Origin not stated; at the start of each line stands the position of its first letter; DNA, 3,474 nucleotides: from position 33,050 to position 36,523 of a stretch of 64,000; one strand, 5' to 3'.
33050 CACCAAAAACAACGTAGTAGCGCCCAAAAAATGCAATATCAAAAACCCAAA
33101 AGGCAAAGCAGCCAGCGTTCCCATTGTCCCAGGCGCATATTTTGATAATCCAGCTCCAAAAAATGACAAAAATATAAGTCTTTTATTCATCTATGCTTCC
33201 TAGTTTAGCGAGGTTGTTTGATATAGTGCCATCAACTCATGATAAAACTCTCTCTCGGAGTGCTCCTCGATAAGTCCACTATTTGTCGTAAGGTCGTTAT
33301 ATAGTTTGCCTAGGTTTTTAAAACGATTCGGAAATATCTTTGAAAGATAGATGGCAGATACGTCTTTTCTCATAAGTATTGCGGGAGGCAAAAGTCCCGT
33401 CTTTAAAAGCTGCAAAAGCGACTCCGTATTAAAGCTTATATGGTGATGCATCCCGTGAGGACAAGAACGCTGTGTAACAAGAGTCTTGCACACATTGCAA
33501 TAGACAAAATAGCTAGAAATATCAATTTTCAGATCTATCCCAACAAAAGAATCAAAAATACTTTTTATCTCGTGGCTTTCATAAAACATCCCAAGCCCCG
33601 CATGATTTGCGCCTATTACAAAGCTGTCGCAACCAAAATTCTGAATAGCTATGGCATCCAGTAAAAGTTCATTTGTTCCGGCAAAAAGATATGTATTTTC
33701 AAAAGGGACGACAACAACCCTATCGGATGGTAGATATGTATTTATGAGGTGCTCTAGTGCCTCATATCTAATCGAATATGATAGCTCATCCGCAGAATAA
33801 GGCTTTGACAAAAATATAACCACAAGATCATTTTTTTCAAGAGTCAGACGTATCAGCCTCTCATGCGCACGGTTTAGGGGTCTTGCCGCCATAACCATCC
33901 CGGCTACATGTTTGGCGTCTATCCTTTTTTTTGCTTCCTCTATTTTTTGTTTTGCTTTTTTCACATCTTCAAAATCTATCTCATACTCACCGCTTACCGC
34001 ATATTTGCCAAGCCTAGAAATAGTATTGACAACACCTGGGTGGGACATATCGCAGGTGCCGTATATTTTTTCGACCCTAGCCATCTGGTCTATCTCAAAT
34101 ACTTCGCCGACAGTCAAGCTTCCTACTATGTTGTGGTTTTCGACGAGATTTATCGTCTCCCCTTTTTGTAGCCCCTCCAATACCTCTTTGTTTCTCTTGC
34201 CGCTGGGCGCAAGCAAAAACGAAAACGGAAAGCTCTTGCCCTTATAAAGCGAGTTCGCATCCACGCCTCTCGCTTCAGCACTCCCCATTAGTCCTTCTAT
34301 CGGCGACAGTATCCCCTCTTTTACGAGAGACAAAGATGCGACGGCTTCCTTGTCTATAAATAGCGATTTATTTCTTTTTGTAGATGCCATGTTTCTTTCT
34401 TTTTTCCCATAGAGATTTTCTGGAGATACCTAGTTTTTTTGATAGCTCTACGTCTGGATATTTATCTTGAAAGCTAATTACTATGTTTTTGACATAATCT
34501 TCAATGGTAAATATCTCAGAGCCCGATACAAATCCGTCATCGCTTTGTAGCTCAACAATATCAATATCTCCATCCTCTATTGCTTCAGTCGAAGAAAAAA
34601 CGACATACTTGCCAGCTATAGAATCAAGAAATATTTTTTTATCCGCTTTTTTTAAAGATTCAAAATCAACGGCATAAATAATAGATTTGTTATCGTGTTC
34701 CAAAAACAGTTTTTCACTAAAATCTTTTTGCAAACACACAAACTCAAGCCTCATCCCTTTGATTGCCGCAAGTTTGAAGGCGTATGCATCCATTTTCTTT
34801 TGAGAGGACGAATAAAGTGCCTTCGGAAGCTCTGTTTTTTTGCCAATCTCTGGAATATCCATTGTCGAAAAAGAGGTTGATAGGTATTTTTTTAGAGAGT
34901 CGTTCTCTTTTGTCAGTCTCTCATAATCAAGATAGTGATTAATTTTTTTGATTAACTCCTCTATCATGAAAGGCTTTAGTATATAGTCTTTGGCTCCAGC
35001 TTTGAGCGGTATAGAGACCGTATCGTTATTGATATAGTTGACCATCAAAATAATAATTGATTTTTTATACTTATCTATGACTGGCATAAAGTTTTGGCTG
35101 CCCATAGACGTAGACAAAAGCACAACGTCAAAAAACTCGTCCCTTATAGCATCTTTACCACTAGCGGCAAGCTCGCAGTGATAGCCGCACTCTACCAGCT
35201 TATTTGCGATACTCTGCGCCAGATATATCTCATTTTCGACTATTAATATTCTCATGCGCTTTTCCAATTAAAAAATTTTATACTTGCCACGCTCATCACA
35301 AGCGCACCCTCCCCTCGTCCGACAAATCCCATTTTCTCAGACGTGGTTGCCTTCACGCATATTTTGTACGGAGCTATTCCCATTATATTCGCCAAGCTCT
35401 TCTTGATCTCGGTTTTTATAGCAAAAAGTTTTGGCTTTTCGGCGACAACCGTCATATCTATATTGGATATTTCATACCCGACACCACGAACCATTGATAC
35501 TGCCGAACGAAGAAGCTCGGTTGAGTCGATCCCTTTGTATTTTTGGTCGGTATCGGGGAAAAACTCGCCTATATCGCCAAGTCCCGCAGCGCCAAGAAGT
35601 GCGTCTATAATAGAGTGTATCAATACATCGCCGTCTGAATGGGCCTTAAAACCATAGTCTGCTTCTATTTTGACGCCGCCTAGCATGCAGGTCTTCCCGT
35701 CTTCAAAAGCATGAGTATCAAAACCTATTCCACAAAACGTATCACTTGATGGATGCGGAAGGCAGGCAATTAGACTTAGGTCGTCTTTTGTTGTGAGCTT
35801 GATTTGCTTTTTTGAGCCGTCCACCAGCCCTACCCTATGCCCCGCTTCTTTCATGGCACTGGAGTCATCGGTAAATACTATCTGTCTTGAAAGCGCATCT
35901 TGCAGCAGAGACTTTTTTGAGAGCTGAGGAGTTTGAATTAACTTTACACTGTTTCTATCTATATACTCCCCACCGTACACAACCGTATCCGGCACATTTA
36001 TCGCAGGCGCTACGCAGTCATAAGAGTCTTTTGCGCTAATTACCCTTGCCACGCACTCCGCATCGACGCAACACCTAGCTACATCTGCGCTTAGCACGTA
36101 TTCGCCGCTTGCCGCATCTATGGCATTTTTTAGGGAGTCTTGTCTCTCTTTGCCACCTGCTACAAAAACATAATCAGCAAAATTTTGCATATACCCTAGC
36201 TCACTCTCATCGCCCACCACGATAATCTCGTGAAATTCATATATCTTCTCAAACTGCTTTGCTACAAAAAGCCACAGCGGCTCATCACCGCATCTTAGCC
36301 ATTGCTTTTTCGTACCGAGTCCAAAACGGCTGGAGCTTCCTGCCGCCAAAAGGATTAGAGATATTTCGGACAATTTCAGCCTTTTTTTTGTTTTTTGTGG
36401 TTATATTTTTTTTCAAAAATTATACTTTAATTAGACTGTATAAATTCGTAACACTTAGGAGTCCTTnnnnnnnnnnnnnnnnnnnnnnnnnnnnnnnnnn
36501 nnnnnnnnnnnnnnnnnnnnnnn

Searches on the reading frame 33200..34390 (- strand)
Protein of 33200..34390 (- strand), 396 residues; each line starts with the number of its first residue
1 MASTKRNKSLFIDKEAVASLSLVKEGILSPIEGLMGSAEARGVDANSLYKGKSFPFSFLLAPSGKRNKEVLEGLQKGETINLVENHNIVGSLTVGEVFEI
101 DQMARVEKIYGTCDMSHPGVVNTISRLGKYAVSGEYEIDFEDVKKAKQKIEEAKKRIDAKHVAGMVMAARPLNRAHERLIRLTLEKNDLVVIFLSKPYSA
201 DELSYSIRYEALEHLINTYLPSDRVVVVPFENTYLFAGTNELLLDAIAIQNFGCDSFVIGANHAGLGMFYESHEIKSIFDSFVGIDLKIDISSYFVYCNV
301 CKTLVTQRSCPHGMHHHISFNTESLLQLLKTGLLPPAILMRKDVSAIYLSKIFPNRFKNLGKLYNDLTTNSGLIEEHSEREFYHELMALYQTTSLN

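Call 78: search_protein_families(library=pfam, proteins=[window:33200-34390:-], max_evalue=0.00001)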
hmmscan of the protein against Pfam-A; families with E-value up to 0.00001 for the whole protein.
window:33200-34390:- (396 aa): 2 families
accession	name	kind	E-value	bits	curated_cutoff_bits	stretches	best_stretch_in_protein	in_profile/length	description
PF01747.23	ATP-sulfurylase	-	4.9e-50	170.3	24.3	1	143-348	3-209/212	ATP-sulfurylase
PF14306.12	PUA_2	-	2.5e-18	66.6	27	1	4-136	25-154/159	PUA-like domain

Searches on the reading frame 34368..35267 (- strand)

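Call 78: search_protein_families(library=pfam, proteins=[window:34368-35267:-], max_evalue=0.00001)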
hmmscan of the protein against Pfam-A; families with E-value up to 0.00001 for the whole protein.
window:34368-35267:- (299 aa): 1 family
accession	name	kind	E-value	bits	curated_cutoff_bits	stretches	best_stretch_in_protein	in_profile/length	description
PF00072.30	Response_reg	-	1.1e-09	38.8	30.2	1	7-110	1-111/111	Response regulator receiver domain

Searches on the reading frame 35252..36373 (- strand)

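Call 78: search_protein_families(library=pfam, proteins=[window:35252-36373:-], max_evalue=0.00001)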
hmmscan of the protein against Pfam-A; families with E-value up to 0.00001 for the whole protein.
window:35252-36373:- (373 aa): 3 families
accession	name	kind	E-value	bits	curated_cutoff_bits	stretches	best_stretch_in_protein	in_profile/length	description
PF02542.21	YgbB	-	2.6e-59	200.4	26.7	1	214-365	3-154/155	YgbB family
PF01128.25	IspD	-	1.7e-34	119.9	27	1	5-201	2-214/221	2-C-methyl-D-erythritol 4-phosphate cytidylyltransferase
PF12804.13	NTP_transf_3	-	8.1e-09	36.3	27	1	7-126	2-124/160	MobA-like NTP transferase domain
